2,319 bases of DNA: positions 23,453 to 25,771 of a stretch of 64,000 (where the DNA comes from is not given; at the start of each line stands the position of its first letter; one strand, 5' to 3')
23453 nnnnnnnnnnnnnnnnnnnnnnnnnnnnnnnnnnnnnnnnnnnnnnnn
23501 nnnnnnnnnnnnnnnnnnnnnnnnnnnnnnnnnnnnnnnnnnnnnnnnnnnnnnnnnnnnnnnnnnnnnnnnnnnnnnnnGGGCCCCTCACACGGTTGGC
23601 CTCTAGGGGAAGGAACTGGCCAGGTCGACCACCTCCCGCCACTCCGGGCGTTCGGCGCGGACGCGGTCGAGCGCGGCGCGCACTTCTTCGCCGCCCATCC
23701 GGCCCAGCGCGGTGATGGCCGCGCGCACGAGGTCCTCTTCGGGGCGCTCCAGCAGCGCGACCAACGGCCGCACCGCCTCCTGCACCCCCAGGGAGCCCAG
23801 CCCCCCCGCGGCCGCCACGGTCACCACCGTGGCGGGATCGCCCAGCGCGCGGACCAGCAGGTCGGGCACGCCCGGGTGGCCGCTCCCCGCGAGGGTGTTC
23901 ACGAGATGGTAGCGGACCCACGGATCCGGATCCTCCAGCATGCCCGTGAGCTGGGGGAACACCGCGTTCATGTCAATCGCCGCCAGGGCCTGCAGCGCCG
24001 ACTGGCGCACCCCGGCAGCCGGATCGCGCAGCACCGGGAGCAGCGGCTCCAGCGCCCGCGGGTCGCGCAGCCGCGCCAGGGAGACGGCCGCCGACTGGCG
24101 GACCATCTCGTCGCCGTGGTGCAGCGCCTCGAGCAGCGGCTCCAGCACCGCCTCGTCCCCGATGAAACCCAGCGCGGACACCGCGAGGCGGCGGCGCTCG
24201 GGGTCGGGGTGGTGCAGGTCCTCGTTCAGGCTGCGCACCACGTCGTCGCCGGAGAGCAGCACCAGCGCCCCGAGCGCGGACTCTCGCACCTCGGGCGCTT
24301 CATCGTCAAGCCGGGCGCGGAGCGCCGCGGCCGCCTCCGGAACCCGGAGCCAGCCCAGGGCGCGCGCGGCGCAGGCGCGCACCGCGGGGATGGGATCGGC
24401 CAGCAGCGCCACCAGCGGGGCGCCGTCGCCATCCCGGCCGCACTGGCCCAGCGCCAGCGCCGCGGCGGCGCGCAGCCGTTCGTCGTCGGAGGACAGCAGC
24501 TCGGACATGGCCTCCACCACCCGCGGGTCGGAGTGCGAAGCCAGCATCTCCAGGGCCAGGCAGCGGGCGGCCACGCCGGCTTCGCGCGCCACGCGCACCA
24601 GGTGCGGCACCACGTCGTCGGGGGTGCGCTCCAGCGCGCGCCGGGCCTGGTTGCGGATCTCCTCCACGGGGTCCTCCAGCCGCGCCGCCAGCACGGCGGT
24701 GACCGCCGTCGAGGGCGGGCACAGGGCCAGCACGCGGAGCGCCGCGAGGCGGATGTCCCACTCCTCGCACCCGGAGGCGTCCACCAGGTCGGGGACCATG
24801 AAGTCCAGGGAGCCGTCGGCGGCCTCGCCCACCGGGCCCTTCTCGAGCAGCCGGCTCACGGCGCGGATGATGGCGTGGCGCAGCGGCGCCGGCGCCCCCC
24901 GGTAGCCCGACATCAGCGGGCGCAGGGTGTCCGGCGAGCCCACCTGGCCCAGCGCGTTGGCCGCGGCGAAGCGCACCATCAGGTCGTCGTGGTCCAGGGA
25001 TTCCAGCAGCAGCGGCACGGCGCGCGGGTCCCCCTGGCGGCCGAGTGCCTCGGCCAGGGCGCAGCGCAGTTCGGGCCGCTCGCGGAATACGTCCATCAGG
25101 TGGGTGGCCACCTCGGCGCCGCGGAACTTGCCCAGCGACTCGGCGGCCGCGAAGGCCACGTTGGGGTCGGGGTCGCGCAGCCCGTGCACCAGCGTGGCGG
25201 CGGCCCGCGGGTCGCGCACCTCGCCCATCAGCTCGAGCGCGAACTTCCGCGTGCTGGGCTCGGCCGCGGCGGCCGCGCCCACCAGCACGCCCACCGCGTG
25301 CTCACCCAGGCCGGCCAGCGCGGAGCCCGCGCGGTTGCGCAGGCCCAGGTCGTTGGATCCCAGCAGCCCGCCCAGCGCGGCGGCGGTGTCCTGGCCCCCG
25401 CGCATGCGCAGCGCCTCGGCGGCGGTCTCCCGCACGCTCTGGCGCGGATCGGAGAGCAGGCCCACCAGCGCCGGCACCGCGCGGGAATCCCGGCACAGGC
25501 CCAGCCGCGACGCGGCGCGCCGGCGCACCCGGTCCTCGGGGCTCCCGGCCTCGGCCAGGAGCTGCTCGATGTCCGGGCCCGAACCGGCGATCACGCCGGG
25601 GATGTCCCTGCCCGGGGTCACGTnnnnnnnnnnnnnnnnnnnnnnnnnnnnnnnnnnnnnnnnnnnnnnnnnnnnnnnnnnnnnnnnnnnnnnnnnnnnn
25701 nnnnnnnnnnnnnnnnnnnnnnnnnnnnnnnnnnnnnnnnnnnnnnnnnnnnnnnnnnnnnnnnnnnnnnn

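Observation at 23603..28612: Partner-switching module (GAF-PP2C / RsbW-like kinase / RsbV-like STAS) with a 672-aa HEAT-repeat protein and an HDOD protein, inserted directly after flgM inside a flagellar supercluster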

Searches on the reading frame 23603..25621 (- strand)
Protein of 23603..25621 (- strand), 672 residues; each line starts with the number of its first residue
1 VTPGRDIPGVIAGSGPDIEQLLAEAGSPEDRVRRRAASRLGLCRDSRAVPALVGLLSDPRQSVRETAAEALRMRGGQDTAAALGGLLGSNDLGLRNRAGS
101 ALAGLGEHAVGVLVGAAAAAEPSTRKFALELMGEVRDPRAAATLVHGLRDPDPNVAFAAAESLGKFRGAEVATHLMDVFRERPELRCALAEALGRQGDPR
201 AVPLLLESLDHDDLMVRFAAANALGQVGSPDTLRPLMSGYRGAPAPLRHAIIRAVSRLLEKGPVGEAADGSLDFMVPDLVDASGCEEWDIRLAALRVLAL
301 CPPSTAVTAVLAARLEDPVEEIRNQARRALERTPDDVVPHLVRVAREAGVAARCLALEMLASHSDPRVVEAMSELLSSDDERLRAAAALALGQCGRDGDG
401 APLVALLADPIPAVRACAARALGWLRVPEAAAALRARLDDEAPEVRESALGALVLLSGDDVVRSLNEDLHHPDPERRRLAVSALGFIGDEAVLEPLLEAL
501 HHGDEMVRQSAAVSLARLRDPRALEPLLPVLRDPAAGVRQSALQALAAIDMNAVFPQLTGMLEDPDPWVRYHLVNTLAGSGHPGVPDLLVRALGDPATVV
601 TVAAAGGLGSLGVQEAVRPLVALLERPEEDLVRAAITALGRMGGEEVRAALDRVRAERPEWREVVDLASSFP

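Call 3: search_protein_families(library=pfam, proteins=[window:23603-25621:-], max_evalue=0.01)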
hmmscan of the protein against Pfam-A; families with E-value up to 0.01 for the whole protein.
window:23603-25621:- (672 aa): 15 families
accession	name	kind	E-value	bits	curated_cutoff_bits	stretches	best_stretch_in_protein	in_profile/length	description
PF13646.12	HEAT_2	-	2.3e-100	329.5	27.7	9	469-547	8-88/88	HEAT repeats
PF02985.28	HEAT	-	2.2e-40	133.3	23.5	2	202-227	2-27/31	HEAT repeat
PF03130.22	HEAT_PBS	-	6.9e-34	112.9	20.9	3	185-211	1-27/27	PBS lyase HEAT-like repeat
PF13513.12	HEAT_EZ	-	2.4e-23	82.5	27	1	47-71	28-52/55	HEAT-like repeat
PF00514.29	Arm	-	1e-18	67.1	20.6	1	44-72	9-37/41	Armadillo/beta-catenin-like repeat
PF01602.26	Adaptin_N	-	4.3e-13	49.1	37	1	461-578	80-216/524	Adaptin N terminal region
PF12717.13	Cnd1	-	2e-11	44.6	26.4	0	414-463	2-55/162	non-SMC mitotic condensation complex subunit 1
PF24714.1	TOR1L1_N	-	5.8e-08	32.8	43.3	0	249-299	189-236/281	TORTIFOLIA1 N-terminal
PF11838.14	ERAP1_C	-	2e-06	27.9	38.2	1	415-531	130-256/318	ERAP1-like C-terminal domain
PF25767.1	ARM_TBCD_2nd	-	3.4e-05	23.8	29.7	0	490-518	76-104/245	Tubulin-specific chaperone D-like, ARM repeats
PF21581.3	SCD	-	0.00081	20.1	27.5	0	530-549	38-57/75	Stromalin conservative domain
PF12765.13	Cohesin_HEAT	-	0.0014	19.4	21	0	434-450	23-39/42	HEAT repeat associated with sister chromatid cohesion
PF25151.1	TPR_Trm732_C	-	0.0046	17.3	27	0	251-324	73-147/159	Trm732, C-terminal TPR repeats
PF05004.19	IFRD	-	0.0057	16.1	25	0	200-224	214-238/306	Interferon-related developmental regulator (IFRD)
PF21547.3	TTI1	-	0.008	16.5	27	0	493-518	1-26/90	TELO2-interacting protein 1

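Call 7: find_homologous_proteins(query=window:23603-25621:-, max_evalue=0.00001)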
Query window:23603-25621:- (672 aa): 294 proteins with E <= 0.00001 among 8000 candidates; the best 120 are listed.
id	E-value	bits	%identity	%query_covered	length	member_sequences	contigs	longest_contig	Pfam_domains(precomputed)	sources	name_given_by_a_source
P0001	0.0e+0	1414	100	100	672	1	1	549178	PF12717.14,PF00514.30,PF24714.2,PF02985.29,PF11838.15,PF03130.23,PF13513.13,PF01602.27,PF13646.13,PF23227.2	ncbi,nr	ncbi:MAG: HEAT repeat domain-containing protein [Candidatus Eisenbacteria bacterium]|nr:HEAT repeat 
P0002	4.7e-235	800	61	100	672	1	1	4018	PF12717.14,PF00514.30,PF24714.2,PF02985.29,PF03130.23,PF13513.13,PF01602.27,PF13646.13,PF23227.2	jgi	jgi:HEAT repeat protein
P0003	1.7e-213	729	59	100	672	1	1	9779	PF23271.2,PF12717.14,PF00514.30,PF24714.2,PF25786.1,PF02985.29,PF03130.23,PF13513.13,PF13646.13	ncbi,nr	ncbi:MAG TPA: HEAT repeat domain-containing protein [Candidatus Saccharimonadales bacterium]|nr:HEAT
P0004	1.0e-203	697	58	97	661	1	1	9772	PF23271.2,PF00514.30,PF24714.2,PF25786.1,PF02985.29,PF03130.23,PF13513.13,PF01602.27,PF13646.13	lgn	-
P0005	7.7e-199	681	56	97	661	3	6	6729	PF23271.2,PF12717.14,PF00514.30,PF24714.2,PF02985.29,PF03130.23,PF13513.13,PF01602.27,PF13646.13,PF23227.2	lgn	-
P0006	9.3e-59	218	29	94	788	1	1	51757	PF12717.14,PF00514.30,PF24714.2,PF12755.14,PF02985.29,PF11838.15,PF01602.27,PF21547.4,PF03130.23,PF13513.13,PF13646.13,PF23227.2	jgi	jgi:HEAT repeat protein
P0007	6.1e-58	215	33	93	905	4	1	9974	PF12717.14,PF00514.30,PF10363.16,PF12755.14,PF02985.29,PF22956.3,PF01602.27,PF14663.12,PF21581.4,PF03130.23,PF08448.17,PF20168.5,PF13513.13,PF13646.13,PF23227.2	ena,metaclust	metaclust:\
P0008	2.9e-55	207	29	93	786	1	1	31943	PF23271.2,PF12717.14,PF00514.30,PF22646.3,PF12755.14,PF02985.29,PF01602.27,PF21581.4,PF25786.1,PF03130.23,PF13513.13,PF13646.13,PF23227.2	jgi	jgi:HEAT repeat protein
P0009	8.8e-55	205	28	98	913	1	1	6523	PF23271.2,PF12717.14,PF00514.30,PF26715.1,PF24714.2,PF12755.14,PF02985.29,PF01602.27,PF25767.2,PF21547.4,PF25786.1,PF03130.23,PF13513.13,PF13646.13,PF25151.2,PF23227.2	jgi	-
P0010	1.9e-52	197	27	91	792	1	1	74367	PF12717.14,PF00514.30,PF24714.2,PF12755.14,PF02985.29,PF11838.15,PF18991.6,PF01602.27,PF25780.2,PF21581.4,PF01347.29,PF25786.1,PF03130.23,PF27207.1,PF20168.5,PF13513.13,PF13646.13,PF23227.2,PF11698.15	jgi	jgi:HEAT repeat protein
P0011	1.2e-49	188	26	92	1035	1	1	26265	PF21581.4,PF12717.14,PF00514.30,PF02985.29,PF11838.15,PF03130.23,PF13513.13,PF01602.27,PF13646.13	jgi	-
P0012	2.4e-49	187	32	96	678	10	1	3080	PF23271.2,PF12717.14,PF00514.30,PF12755.14,PF02985.29,PF11838.15,PF21581.4,PF03130.23,PF27207.1,PF13513.13,PF13646.13,PF23227.2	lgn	-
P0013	1.7e-47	181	31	88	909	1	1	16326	PF21581.4,PF12717.14,PF21547.4,PF00514.30,PF12755.14,PF02985.29,PF03130.23,PF20168.5,PF13513.13,PF13646.13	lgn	-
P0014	2.9e-47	180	29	93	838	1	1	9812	PF12717.14,PF00514.30,PF12755.14,PF02985.29,PF11838.15,PF01602.27,PF25767.2,PF03130.23,PF27207.1,PF13513.13,PF13646.13,PF23227.2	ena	-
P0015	6.0e-47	179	27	93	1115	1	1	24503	PF23271.2,PF12717.14,PF00514.30,PF24714.2,PF12755.14,PF02985.29,PF11838.15,PF01602.27,PF21581.4,PF01347.29,PF25786.1,PF03130.23,PF27207.1,PF20168.5,PF13513.13,PF13646.13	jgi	jgi:HEAT repeat protein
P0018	1.2e-45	175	28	96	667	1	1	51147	PF12717.14,PF00514.30,PF24714.2,PF12755.14,PF02985.29,PF11838.15,PF25767.2,PF21581.4,PF03130.23,PF27207.1,PF13513.13,PF13646.13,PF25151.2,PF23227.2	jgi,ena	-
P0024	8.9e-42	162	30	96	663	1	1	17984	PF23271.2,PF12717.14,PF00514.30,PF24714.2,PF02985.29,PF11838.15,PF01602.27,PF21581.4,PF03130.23,PF13513.13,PF13646.13,PF23227.2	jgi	jgi:HEAT repeat protein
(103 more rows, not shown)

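Call 8: find_encoding_contigs(protein=P0003, flank=10000, max_places=3)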
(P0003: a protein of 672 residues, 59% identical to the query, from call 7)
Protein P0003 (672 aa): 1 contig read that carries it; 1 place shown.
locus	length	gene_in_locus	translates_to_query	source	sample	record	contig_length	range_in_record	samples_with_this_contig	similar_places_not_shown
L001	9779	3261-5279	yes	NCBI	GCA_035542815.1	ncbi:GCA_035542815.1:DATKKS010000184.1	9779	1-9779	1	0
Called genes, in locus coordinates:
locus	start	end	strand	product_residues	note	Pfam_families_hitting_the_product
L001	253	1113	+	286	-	PF08668:HDOD, PF01966:HD (weak)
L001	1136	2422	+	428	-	PF01590:GAF, PF13185:GAF_2, PF13492:GAF_3, PF07228:SpoIIE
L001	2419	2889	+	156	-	PF13581:HATPase_c_2, PF02518:HATPase_c (weak)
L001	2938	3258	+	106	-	PF01740:STAS, PF13466:STAS_2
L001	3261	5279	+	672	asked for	PF00514:Arm (faint), PF02985:HEAT (faint), PF13513:HEAT_EZ (faint), PF13646:HEAT_2, PF03130:HEAT_PBS (faint), PF12717:Cnd1 (faint), PF13646:HEAT_2, PF13646:HEAT_2, +3 more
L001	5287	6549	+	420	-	PF00512:HisKA, PF02518:HATPase_c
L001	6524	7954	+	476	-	PF00072:Response_reg, PF00158:Sigma54_activat, PF14532:Sigma54_activ_2, PF25601:AAA_lid_14, PF02954:HTH_8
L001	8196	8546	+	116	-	PF00072:Response_reg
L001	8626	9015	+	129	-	PF00072:Response_reg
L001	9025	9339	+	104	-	PF08281:Sigma70_r4_2, PF04545:Sigma70_r4 (weak)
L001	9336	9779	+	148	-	?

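Call 9: find_encoding_contigs(protein=P0004, flank=10000, max_places=3)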
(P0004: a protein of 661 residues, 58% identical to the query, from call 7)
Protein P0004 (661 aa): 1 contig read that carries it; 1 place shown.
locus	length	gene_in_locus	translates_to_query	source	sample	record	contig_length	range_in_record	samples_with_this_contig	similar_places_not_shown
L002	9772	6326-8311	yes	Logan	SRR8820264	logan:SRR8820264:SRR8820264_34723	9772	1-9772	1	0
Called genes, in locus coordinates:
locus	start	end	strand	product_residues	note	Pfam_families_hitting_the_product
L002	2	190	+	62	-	?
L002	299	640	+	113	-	PF02561:FliS (faint)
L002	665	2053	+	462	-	PF02465:FliD_N, PF07195:FliD_C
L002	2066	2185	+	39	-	-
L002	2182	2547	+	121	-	PF03646:FlaG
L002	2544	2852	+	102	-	-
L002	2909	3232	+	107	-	-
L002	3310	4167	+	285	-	PF08668:HDOD, PF01966:HD (weak)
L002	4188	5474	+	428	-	PF01590:GAF, PF13185:GAF_2, PF13492:GAF_3 (weak), PF07228:SpoIIE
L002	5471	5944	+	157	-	PF13581:HATPase_c_2, PF02518:HATPase_c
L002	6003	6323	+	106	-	PF01740:STAS, PF13466:STAS_2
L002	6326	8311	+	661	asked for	PF01602:Adaptin_N (faint), PF02985:HEAT (faint), PF13646:HEAT_2, PF00514:Arm (faint), PF03130:HEAT_PBS (faint), PF13513:HEAT_EZ (faint), PF13646:HEAT_2, PF13646:HEAT_2, +3 more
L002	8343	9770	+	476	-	?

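Call 10: find_encoding_contigs(protein=P0018, flank=10000, max_places=3)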
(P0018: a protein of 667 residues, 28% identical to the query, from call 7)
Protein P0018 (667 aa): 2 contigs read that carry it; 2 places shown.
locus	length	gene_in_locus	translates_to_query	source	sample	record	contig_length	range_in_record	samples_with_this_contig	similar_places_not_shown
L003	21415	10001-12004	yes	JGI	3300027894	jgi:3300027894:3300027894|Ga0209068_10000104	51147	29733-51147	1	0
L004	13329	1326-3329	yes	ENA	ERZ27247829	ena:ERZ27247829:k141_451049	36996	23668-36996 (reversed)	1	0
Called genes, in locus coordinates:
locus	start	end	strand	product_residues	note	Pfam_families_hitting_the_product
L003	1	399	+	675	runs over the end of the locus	PF01627:Hpt, PF02895:H-kinase_dim, PF02518:HATPase_c, PF01584:CheW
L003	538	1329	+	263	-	PF20703:nSTAND1 (weak), PF02367:TsaE (weak), PF13191:AAA_16 (weak), PF01637:ATPase_2 (faint), PF20720:nSTAND3 (faint), PF13401:AAA_22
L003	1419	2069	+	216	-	PF01584:CheW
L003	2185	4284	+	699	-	PF00672:HAMP, PF00015:MCPsignal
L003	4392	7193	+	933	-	PF00672:HAMP, PF00015:MCPsignal, PF12974:Phosphonate-bd, PF16868:NMT1_3 (weak), PF09084:NMT1 (weak)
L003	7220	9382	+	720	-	PF00672:HAMP, PF00015:MCPsignal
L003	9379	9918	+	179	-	PF01584:CheW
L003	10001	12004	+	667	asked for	PF13513:HEAT_EZ (faint), PF13646:HEAT_2, PF25151:TPR_Trm732_C (faint), PF02985:HEAT (faint), PF03130:HEAT_PBS (faint), PF12717:Cnd1 (faint), PF13646:HEAT_2, PF13646:HEAT_2, +8 more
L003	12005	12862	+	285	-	PF03705:CheR_N, PF01739:CheR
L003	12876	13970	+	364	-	PF00072:Response_reg, PF01339:CheB_methylest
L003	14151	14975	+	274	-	PF01590:GAF, PF13185:GAF_2, PF13492:GAF_3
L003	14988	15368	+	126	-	PF00072:Response_reg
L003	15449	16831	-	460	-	PF02233:PNTB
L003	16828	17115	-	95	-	PF12769:PNTB_4TM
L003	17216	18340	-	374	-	PF05222:AlaDh_PNT_N, PF02826:2-Hacid_dh_C (faint), PF01262:AlaDh_PNT_C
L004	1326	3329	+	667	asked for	PF13513:HEAT_EZ (faint), PF13646:HEAT_2, PF25151:TPR_Trm732_C (faint), PF02985:HEAT (faint), PF03130:HEAT_PBS (faint), PF12717:Cnd1 (faint), PF13646:HEAT_2, PF13646:HEAT_2, +8 more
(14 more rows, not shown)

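Call 35: search_protein_families(library=pfam, proteins=[L002:2909-3232:+, L002:2544-2852:+], max_evalue=0.1)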
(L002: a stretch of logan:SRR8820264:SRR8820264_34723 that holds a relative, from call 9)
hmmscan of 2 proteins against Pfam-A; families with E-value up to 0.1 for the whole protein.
L002:2909-3232:+ (107 aa): 2 families
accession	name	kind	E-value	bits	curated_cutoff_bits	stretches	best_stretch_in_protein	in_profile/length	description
PF04316.19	FlgM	-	0.00017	22.1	25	1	53-84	12-43/55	Anti-sigma-28 factor, FlgM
PF25234.1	Periphilin_C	-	0.043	14.6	27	1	65-105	13-53/84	Periphilin C-terminal domain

L002:2544-2852:+ (102 aa): 0 families

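Call 47: find_encoding_contigs(protein=P0006, flank=7000, max_places=1)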
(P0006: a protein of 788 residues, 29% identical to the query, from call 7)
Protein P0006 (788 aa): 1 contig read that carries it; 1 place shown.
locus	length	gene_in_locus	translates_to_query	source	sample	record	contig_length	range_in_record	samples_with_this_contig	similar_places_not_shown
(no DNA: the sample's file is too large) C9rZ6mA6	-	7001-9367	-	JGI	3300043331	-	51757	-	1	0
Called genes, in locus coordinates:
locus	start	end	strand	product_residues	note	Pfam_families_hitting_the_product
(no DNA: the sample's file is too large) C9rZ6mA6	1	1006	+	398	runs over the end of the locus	PF25967:RND-MFP_C (weak), PF25975:CzcB_C (weak), PF25989:YknX_C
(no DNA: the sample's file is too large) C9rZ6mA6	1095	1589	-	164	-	-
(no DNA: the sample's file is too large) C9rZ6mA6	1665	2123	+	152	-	PF00072:Response_reg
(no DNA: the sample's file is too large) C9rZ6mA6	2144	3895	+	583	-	PF01627:Hpt, PF02895:H-kinase_dim, PF02518:HATPase_c, PF01584:CheW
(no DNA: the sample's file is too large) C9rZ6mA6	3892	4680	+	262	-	PF01584:CheW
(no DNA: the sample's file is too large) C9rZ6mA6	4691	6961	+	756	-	PF00672:HAMP, PF00015:MCPsignal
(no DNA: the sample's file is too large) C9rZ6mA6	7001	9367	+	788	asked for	PF00514:Arm (faint), PF02985:HEAT (faint), PF03130:HEAT_PBS (faint), PF11838:ERAP1_C (faint), PF12755:Vac14_Fab1_bd (faint), PF13513:HEAT_EZ (faint), PF13646:HEAT_2, PF13646:HEAT_2, +5 more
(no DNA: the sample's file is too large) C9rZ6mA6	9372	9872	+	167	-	?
